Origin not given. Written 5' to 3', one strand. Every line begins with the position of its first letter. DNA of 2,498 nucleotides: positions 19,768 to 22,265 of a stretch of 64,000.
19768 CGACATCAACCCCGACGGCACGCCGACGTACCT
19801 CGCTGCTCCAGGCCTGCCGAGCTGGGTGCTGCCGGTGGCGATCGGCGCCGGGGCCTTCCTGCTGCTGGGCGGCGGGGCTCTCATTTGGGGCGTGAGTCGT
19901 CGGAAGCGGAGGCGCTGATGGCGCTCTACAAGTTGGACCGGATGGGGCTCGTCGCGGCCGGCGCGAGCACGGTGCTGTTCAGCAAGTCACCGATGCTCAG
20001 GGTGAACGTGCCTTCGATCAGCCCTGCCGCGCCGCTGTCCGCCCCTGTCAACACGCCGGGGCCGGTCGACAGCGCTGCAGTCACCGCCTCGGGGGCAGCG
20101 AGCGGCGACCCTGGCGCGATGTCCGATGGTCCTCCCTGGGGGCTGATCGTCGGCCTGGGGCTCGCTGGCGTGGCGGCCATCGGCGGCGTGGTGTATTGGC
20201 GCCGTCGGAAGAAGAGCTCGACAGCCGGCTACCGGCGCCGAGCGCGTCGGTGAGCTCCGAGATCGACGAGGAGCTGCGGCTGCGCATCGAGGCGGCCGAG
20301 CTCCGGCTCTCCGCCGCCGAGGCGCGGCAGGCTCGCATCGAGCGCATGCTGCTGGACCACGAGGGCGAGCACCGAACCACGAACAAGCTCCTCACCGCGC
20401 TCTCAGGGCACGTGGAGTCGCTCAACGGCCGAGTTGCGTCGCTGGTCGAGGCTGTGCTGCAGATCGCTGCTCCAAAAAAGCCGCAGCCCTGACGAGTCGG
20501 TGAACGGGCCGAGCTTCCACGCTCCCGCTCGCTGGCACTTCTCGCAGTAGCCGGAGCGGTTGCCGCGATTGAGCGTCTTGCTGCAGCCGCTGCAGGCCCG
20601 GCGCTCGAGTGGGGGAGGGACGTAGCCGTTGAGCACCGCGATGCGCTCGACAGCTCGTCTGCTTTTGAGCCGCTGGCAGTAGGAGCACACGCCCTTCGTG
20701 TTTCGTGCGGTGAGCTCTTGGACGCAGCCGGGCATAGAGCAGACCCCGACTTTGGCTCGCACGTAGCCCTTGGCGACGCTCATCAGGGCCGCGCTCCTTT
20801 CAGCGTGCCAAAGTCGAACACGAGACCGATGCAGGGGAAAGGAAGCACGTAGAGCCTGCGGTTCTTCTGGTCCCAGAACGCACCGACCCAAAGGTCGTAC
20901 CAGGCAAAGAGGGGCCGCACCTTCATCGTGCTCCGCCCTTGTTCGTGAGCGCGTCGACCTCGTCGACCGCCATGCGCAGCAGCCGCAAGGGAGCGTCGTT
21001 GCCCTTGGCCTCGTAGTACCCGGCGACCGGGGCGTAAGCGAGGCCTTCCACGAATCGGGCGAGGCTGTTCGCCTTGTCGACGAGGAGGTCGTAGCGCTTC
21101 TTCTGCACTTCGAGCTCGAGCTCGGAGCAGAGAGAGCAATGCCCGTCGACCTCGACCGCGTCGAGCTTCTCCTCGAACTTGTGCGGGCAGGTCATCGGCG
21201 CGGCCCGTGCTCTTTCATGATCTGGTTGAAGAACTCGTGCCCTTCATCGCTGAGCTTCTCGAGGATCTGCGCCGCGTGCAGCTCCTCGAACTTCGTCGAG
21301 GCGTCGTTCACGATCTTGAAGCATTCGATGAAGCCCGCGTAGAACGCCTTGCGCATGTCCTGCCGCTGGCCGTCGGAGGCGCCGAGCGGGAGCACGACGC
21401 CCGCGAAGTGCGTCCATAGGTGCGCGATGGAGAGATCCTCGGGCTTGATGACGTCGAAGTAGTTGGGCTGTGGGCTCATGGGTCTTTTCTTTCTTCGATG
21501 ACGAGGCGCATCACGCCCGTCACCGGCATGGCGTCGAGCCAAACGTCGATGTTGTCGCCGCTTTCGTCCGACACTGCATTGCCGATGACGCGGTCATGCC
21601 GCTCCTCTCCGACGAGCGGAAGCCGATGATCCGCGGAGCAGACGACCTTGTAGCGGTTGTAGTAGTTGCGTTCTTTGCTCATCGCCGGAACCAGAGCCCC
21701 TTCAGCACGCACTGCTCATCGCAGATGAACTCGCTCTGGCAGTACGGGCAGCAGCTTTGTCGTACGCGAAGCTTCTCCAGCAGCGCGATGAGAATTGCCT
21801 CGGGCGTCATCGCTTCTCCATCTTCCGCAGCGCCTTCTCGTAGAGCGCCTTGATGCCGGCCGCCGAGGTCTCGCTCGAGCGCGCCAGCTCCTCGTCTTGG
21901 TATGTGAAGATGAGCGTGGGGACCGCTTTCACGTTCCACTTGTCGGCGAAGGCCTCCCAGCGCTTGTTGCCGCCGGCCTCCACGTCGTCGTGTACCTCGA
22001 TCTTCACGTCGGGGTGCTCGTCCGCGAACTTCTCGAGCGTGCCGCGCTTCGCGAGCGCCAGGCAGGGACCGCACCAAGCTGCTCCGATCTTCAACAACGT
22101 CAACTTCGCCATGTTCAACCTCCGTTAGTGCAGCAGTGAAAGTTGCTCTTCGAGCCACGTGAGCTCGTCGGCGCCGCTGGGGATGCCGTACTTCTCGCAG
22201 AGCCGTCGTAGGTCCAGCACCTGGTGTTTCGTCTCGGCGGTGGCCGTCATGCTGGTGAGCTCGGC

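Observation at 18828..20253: Three consecutive proteins share a C-terminal tripartite domain: G(P/L)PxW, a Gly/Ala-rich TM helix, and (S/T).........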

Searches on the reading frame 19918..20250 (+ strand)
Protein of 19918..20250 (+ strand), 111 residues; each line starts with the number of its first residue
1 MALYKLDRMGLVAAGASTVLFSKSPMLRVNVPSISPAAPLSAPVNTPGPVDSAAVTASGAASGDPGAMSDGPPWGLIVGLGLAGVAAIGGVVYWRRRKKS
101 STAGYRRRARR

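Call 11: search_protein_families(library=ncbifam, proteins=[window:19918-20250:+], max_evalue=10)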
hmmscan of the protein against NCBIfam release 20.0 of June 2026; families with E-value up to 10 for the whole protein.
window:19918-20250:+ (111 aa): 8 families
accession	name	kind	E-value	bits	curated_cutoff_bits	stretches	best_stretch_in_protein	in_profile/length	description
TIGR01167.1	LPXTG_anchor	domain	0.00095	19.7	15.9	1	72-99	10-34/34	LPXTG cell wall anchor domain-containing protein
NF053845.1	CoaP_CTERM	equivalog_domain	0.035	13.8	35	1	75-98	10-34/35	choice-of-anchor protein CoaP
NF058571.1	GVDTG_CTERM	domain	0.038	14.3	29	1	70-97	16-44/44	GVDTG sorting domain-containing protein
TIGR03065.1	srtB_sig_QVPTGV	subfamily_domain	0.075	12.7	21.35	1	84-99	17-32/32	QVPTGV class sortase B protein-sorting domain-containing protein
NF038356.1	actino_DLW39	hypoth_equivalog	0.15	11.9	24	1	82-101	5-24/38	DLW-39 family protein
NF045529.2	Heimdall-CTERM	domain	0.17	12.4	24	1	84-99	11-26/26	Heimdall-CTERM domain-containing surface protein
NF047839.1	PspM_Rv2743c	equivalog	0.17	11.8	80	1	53-99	24-67/220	phage shock envelope stress response protein PspM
NF033507.3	Loki-CTERM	subfamily_domain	0.22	11.9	19.9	1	82-99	9-26/27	Loki-CTERM sorting domain-containing protein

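Call 12: search_protein_families(library=pfam, proteins=[window:19918-20250:+], max_evalue=10)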
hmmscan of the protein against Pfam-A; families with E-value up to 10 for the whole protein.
window:19918-20250:+ (111 aa): 0 families

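Call 13: find_encoding_contigs(protein=window:19918-20250:+, flank=10000, max_places=6)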
Protein seq(111 aa) (111 aa): 1 contig read that carries it; 1 place shown.
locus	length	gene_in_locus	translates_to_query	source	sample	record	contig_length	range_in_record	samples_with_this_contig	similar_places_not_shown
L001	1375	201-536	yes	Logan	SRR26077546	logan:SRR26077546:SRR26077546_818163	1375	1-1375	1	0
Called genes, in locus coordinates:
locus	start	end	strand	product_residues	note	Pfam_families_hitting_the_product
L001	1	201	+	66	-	?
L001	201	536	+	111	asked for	-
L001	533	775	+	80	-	-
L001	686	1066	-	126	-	-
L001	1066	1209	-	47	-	-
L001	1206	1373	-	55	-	?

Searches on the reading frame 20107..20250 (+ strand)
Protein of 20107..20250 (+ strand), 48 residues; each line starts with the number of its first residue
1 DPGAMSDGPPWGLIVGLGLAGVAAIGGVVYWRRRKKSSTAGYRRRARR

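Call 83: search_protein_representatives(alignment_id=A6)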
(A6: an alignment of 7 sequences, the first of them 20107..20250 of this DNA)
Query: 7 sequences, 49 profile positions. Proteins with E-value up to 0.001 (for the whole library): 114; up to 1e-10: 13; up to 1e-30: 0. The best 114 are listed.
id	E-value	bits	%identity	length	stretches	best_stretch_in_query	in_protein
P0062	3.8e-17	78.2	-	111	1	1-49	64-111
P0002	3.7e-15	71.8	-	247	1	3-49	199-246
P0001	1.8e-13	66.4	-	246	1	1-49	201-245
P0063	1.9e-13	66.4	-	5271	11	14-36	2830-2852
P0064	4.3e-13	65.2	-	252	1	4-49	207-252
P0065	4.9e-13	65.0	-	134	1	2-49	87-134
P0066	4.9e-12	61.8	-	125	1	3-49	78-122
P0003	5.1e-12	61.8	-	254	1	1-49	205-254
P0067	9.0e-12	61.0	-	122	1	9-48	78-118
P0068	1.7e-11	60.1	-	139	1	10-48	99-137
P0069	5.1e-11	58.6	-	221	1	4-49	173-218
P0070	5.8e-11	58.4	-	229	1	1-48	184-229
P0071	1.0e-10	57.6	-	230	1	5-49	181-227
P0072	3.6e-10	55.9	-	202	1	9-49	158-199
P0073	6.4e-10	55.0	-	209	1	2-49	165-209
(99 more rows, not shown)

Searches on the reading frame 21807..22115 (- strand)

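Call 103: search_protein_families(library=pfam, proteins=[window:21807-22115:-], max_evalue=0.001)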
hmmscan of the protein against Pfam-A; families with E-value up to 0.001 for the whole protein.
window:21807-22115:- (102 aa): 1 family
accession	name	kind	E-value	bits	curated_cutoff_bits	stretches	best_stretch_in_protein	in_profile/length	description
PF00085.26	Thioredoxin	-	4e-08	33.6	23.5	1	3-84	18-92/103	Thioredoxin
